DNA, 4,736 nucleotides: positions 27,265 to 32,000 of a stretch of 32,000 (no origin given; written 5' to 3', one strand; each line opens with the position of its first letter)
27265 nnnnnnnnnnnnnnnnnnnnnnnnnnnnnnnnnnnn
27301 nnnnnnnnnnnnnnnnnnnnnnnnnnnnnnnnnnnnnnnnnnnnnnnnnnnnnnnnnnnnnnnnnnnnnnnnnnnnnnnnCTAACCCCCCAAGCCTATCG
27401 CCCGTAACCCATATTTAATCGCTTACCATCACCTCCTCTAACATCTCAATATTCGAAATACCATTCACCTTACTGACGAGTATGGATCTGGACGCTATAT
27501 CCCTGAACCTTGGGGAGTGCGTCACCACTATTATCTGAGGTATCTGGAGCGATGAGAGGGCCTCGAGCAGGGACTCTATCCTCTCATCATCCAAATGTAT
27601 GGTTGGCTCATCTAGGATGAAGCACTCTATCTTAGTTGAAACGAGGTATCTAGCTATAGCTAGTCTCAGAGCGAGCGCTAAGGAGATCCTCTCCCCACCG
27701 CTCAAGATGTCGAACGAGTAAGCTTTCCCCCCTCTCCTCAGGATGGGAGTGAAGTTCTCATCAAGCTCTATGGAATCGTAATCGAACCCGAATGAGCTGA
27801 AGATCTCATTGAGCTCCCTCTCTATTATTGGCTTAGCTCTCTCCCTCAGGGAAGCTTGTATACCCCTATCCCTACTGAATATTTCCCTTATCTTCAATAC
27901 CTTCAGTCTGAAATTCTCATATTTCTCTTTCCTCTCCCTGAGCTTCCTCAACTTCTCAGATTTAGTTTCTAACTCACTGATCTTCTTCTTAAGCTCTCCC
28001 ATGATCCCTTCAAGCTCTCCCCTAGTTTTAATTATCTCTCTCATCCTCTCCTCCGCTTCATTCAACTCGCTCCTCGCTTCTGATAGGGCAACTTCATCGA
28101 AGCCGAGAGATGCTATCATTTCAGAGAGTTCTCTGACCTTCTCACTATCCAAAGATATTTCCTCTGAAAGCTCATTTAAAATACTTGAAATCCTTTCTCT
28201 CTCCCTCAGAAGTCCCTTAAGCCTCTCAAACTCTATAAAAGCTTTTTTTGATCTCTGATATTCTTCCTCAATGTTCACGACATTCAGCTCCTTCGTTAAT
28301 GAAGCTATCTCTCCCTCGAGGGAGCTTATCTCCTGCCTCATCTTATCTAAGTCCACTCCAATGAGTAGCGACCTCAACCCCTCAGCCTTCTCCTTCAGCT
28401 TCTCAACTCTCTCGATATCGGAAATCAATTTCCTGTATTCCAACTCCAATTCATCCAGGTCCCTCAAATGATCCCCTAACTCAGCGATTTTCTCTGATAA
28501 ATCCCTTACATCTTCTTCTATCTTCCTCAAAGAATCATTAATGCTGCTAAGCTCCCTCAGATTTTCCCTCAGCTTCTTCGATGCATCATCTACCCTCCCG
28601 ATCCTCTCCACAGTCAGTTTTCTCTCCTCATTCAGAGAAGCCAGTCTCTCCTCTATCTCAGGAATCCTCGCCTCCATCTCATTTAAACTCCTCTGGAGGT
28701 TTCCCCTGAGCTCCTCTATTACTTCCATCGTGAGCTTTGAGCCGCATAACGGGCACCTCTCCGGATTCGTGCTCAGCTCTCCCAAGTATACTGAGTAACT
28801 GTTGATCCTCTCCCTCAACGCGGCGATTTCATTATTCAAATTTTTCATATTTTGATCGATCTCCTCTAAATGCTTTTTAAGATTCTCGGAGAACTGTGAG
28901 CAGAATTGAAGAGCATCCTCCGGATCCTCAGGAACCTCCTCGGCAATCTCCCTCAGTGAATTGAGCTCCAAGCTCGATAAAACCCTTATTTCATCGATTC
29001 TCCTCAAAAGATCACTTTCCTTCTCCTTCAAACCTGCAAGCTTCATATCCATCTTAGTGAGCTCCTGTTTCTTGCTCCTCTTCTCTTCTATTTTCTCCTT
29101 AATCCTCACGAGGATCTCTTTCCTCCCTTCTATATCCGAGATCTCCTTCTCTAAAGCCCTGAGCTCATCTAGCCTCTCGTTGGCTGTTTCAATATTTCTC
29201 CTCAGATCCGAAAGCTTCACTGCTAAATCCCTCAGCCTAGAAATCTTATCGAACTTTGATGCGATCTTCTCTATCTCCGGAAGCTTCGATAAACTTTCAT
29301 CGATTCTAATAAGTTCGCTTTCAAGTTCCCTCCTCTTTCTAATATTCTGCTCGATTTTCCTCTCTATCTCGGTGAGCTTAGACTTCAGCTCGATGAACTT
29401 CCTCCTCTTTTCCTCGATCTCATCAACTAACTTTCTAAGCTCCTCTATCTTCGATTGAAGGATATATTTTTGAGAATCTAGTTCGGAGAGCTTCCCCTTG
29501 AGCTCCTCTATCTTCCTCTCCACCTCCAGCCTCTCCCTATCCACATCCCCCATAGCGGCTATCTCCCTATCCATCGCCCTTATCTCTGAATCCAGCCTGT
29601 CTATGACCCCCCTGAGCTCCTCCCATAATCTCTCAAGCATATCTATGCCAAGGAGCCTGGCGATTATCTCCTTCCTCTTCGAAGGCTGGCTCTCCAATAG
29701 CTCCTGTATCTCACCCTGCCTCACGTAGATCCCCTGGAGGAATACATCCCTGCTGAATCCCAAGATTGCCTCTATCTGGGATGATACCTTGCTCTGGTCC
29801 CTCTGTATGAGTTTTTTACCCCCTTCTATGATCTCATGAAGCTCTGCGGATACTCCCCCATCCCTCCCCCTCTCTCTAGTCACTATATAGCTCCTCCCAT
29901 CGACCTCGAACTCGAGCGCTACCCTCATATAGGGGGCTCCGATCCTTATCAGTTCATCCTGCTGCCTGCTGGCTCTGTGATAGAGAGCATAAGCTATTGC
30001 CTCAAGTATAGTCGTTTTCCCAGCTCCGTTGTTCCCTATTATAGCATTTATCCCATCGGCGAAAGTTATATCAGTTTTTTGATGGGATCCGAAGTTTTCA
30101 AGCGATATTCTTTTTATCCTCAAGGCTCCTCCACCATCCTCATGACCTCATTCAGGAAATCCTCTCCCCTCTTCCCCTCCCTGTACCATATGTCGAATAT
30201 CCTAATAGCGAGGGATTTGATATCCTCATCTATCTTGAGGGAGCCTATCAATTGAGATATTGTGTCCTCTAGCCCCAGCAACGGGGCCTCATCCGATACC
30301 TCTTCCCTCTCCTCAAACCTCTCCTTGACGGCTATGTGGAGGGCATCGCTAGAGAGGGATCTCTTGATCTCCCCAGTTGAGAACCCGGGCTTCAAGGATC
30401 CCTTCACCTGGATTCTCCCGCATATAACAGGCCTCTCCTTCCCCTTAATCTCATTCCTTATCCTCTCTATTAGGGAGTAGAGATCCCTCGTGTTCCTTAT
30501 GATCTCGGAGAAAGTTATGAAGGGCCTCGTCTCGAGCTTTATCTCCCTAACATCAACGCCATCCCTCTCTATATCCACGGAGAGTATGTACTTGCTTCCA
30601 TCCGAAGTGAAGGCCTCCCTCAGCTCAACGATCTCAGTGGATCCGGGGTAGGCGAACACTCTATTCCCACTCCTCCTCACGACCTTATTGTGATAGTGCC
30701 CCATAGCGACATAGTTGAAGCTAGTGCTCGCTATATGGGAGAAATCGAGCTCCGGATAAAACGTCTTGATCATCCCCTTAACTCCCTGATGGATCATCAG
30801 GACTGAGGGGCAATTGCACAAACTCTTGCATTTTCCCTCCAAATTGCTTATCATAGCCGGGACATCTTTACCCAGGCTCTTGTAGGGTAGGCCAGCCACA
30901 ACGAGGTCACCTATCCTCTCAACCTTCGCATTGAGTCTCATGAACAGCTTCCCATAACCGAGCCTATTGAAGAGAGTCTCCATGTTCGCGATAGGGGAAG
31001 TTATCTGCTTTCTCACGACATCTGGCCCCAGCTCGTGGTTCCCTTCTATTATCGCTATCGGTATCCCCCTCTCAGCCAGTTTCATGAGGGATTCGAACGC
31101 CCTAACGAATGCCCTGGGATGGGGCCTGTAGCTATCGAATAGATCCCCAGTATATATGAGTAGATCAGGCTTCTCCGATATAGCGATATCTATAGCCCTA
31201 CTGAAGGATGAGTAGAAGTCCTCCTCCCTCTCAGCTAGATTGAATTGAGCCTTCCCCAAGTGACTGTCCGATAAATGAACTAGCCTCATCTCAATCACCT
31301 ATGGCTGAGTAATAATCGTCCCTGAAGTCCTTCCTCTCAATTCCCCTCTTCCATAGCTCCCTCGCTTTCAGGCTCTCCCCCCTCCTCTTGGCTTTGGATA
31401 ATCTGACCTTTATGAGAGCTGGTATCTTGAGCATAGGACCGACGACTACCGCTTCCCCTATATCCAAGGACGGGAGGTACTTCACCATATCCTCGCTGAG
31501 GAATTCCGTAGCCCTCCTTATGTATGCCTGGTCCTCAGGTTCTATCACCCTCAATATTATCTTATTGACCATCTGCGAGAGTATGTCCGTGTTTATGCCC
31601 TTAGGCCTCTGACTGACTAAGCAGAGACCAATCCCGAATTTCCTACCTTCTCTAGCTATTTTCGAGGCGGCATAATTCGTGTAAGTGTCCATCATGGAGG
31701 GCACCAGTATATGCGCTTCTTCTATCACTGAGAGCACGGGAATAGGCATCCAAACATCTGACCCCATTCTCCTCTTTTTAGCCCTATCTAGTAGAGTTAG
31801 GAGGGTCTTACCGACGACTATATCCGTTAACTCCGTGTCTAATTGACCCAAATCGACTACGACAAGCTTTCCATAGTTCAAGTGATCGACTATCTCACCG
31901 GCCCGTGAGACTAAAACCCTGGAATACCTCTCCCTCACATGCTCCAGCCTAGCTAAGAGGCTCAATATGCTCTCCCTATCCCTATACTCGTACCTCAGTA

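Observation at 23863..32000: The herA-mre11-rad50 operon continues into an Hsp20-like gene and a 1027-aa helicase where nurA is expected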

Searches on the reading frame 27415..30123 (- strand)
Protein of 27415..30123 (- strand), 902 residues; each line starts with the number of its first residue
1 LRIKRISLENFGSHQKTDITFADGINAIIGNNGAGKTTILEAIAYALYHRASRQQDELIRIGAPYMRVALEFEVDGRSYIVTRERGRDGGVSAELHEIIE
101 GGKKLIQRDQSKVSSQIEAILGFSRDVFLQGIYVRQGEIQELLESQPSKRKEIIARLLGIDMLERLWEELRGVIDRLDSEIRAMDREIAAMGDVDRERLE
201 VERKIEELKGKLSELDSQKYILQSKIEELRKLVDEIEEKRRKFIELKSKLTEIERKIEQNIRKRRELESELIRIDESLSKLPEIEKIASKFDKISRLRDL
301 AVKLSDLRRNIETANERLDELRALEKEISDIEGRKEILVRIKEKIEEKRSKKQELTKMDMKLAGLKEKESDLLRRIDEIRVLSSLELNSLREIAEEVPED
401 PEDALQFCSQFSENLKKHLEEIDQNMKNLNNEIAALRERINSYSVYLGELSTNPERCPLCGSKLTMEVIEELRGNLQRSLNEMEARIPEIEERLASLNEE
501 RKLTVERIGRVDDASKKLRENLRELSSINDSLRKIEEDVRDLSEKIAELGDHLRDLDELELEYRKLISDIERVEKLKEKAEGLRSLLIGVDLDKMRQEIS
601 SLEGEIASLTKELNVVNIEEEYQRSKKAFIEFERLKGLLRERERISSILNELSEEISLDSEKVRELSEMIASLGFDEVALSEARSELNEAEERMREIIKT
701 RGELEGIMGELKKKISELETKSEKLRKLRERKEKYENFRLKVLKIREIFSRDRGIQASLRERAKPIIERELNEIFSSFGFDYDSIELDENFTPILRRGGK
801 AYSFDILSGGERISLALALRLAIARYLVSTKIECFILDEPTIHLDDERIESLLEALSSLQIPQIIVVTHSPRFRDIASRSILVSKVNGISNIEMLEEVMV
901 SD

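Call 6: search_protein_families(library=pfam, proteins=[window:27415-30123:-], max_evalue=0.01)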
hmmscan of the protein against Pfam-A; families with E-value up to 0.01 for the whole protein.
window:27415-30123:- (902 aa): 18 families
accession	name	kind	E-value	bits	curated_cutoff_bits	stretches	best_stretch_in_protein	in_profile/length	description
PF02463.25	SMC_N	-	8.4e-25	87.9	40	2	78-887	62-216/220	RecF/RecN/SMC N terminal domain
PF13476.12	AAA_23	-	6.4e-16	60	27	1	5-262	1-191/201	AAA domain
PF13175.12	AAA_15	-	1e-12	48.8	32.1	1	1-367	1-265/374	AAA ATPase domain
PF13304.12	AAA_21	-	1.3e-12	48.8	27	2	723-873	166-302/304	AAA domain, putative AbiEii toxin, Type IV TA system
PF13166.12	AAA_13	-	5.2e-12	45.7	36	2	303-683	97-480/713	AAA domain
PF13514.12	AAA_27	-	4.2e-10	40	22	1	1-94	1-97/206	AAA domain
PF04108.17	ATG17_like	-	8.1e-10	39.1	43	2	570-766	111-277/355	Autophagy protein ATG17-like domain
PF13555.12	AAA_29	-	8.8e-07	29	27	1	4-50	2-49/61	P-loop containing region of AAA domain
PF04513.17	Baculo_PEP_C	-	1.5e-06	28.7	38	0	472-552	32-107/140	Baculovirus polyhedron envelope protein, PEP, C terminus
PF07889.17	DUF1664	-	3.2e-06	27.6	34.6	0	163-239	50-123/124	Protein of unknown function (DUF1664)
PF04423.19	Rad50_zn_hook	-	7e-06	26.2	24.3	1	440-484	5-49/52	Rad50 zinc hook motif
PF00005.33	ABC_tran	-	9.9e-06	26.6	25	1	25-47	13-35/137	ABC transporter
PF05531.17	NPV_P10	-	3e-05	24.9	29.8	0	507-554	19-66/75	Nucleopolyhedrovirus P10 protein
PF10046.14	BLOC1_2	-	3.1e-05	24.7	33.4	0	491-558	19-86/96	Biogenesis of lysosome-related organelles complex-1 subunit 2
PF14712.11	Snapin_Pallidin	-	9.5e-05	23.2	29.6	0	246-322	11-82/89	Snapin/Pallidin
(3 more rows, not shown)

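Call 8: search_protein_families(library=ncbifam, proteins=[window:27415-30123:-], max_evalue=0.01)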
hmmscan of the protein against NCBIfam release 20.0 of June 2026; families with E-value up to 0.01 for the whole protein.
window:27415-30123:- (902 aa): 91 families (the best 25 are shown)
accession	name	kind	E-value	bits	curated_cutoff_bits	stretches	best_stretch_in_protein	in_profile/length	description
NF041034.1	Rad50_Sulf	equivalog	2.7e-108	363.1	1000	2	412-895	380-869/872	DNA double-strand break repair ATPase Rad50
NF003034.1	PRK03918.1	equivalog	7.1e-103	345.2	700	1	1-894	1-877/878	DNA double-strand break repair ATPase Rad50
NF002244.0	PRK01156.1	equivalog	3.9e-99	333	847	1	1-895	1-894/895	DNA double-strand break repair ATPase Rad50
NF002572.0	PRK02224.1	equivalog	6.5e-70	236.5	1087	1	1-893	1-875/888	DNA double-strand break repair ATPase Rad50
NF041035.1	Rad50_Halo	equivalog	8.1e-66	223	1000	1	1-884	1-867/883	DNA double-strand break repair ATPase Rad50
NF045487.1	ASRP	equivalog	2.1e-56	191.7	300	3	12-294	3-254/593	archaea-specific SMC-related protein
NF053563.1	Rkd4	equivalog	3.7e-41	141.1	860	3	1-192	1-192/747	arcadin-4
TIGR00618.1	sbcc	subfamily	5.8e-33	113.9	478.5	2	1-561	1-619/1043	exonuclease subunit SbcC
TIGR02169.1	SMC_prok_A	equivalog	5e-27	94.1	729.4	4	3-443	2-440/1165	chromosome segregation protein SMC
TIGR02168.1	SMC_prok_B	equivalog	9.2e-23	80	567.35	4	312-556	281-520/1181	chromosome segregation protein SMC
TIGR00611.2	recf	equivalog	6.9e-22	78.1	172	2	3-87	1-89/339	DNA replication/repair protein RecF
NF045780.1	TrlF_fam_ATP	equivalog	1.1e-20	74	350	1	4-435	291-719/944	TrlF family AAA-like ATPase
NF041751.2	sbcc_Staph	equivalog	3.2e-20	71.8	920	2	1-440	1-454/1007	exonuclease subunit SbcC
NF007600.2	PRK10246.1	equivalog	2.4e-15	55.6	750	2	22-162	29-181/1047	exonuclease subunit SbcC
NF010680.0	PRK14079.1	equivalog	4.6e-13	48.9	386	1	1-89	1-90/349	recombination protein F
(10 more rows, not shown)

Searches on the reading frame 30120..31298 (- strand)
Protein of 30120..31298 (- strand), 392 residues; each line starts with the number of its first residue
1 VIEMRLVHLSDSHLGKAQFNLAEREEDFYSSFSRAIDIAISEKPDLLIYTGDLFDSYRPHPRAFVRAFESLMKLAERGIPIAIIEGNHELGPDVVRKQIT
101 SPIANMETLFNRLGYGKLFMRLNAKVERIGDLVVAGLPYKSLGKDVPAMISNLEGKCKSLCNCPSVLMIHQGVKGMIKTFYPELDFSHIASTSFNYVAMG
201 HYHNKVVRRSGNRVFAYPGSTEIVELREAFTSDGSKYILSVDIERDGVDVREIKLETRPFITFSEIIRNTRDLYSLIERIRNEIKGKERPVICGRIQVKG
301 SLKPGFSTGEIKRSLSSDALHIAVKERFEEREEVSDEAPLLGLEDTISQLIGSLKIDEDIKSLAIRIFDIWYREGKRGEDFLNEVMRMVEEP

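Call 6: search_protein_families(library=pfam, proteins=[window:30120-31298:-], max_evalue=0.01)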
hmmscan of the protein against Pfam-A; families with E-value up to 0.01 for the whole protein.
window:30120-31298:- (392 aa): 2 families
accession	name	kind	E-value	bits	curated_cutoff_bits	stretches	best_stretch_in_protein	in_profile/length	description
PF00149.33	Metallophos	-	5.6e-13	50.2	21.5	1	4-117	1-104/191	Calcineurin-like phosphoesterase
PF12850.12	Metallophos_2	-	3.4e-08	34.1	27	1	4-224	1-138/154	Calcineurin-like phosphoesterase superfamily domain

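Call 7: find_encoding_contigs(protein=window:30120-31298:-, flank=10000, max_places=6)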
Protein window:30120-31298:- (392 aa): no gene with exactly this product is on record in the collection.

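Call 8: search_protein_families(library=ncbifam, proteins=[window:30120-31298:-], max_evalue=0.01)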
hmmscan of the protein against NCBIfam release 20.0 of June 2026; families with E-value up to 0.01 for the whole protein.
window:30120-31298:- (392 aa): 11 families
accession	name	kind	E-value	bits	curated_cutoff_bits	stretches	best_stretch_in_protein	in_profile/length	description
NF041031.1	Mre11_Sulfo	equivalog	1.5e-38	133.1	500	1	6-329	2-316/374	DNA double-strand break repair protein Mre11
NF041029.1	Mre11_Pyroc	equivalog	1.1e-27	97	600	2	4-89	1-86/438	DNA double-strand break repair protein Mre11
NF041030.1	Mre11_Halo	equivalog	6.3e-22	78.2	550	1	5-302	3-273/361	DNA double-strand break repair protein Mre11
TIGR00619.1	sbcd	subfamily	9.4e-19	68.2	77.65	1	4-89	1-86/252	exonuclease subunit SbcD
NF041754.1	sbcd_Bac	equivalog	1.3e-10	41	750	1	4-141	1-134/390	exonuclease subunit SbcD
NF008206.2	PRK10966.1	equivalog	4.1e-08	32.7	450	1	4-89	1-85/380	exonuclease subunit SbcD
NF041753.2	sbcd_Staph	equivalog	1.2e-07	31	480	1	4-89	1-86/375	exonuclease subunit SbcD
TIGR04123.1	P_estr_lig_assc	hypoth_equivalog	2.2e-07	30.5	150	1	4-92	21-112/207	ligase-associated DNA damage response endonuclease PdeM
TIGR00583.1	mre11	equivalog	6.1e-07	28.7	434.6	1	6-81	6-80/405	DNA repair protein (mre11)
TIGR03729.1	acc_ester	subfamily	0.00032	20.2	148.25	1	9-110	5-92/239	putative phosphoesterase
NF008460.0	PRK11340.1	equivalog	0.0011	18.4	188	1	29-90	66-124/271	phosphodiesterase YaeI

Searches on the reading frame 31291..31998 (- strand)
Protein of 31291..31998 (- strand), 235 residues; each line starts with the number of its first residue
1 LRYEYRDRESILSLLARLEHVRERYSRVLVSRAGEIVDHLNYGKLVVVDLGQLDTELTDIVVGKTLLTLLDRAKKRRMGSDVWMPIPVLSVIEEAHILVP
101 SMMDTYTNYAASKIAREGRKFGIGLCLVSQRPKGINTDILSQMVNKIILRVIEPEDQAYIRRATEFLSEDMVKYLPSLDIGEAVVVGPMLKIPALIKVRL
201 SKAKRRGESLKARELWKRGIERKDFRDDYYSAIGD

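Call 6: search_protein_families(library=pfam, proteins=[window:31291-31998:-], max_evalue=0.01)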
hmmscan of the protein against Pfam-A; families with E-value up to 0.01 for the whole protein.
window:31291-31998:- (235 aa): 2 families
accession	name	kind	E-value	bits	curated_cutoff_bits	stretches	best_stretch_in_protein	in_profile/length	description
PF05872.18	HerA_C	-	3.7e-05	23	22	1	92-185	263-361/502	Helicase HerA-like C-terminal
PF01935.23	DUF87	-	0.0019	18.7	23.2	1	3-65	151-216/220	Helicase HerA, central domain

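Call 8: search_protein_families(library=ncbifam, proteins=[window:31291-31998:-], max_evalue=0.01)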
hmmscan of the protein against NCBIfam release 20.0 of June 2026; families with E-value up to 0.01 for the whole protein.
window:31291-31998:- (235 aa): 6 families
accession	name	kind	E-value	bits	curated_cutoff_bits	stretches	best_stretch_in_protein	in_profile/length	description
NF040937.1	HerA_Thermprot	equivalog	7.6e-62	209.3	800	1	8-221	272-484/487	DNA double-strand break repair helicase HerA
NF040819.1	helicase_HerA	equivalog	2.8e-43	148.3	970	2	86-220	402-539/561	DNA double-strand break repair helicase HerA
NF042944.1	HerA_antiphage_2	equivalog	2.7e-27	95.8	850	1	81-225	422-569/576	anti-phage-associated helicase HerA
NF042943.1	HerA_antiphage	equivalog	6.5e-20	71.2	800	1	45-206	396-557/566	anti-phage-associated helicase HerA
NF053655.1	CedD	equivalog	5.3e-16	58.4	600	1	88-199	421-526/527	DNA-translocating ATPase CedD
NF033849.1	ser_rich_anae_1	subfamily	1.6e-06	25.8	650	1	7-185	934-1128/1163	serine-rich protein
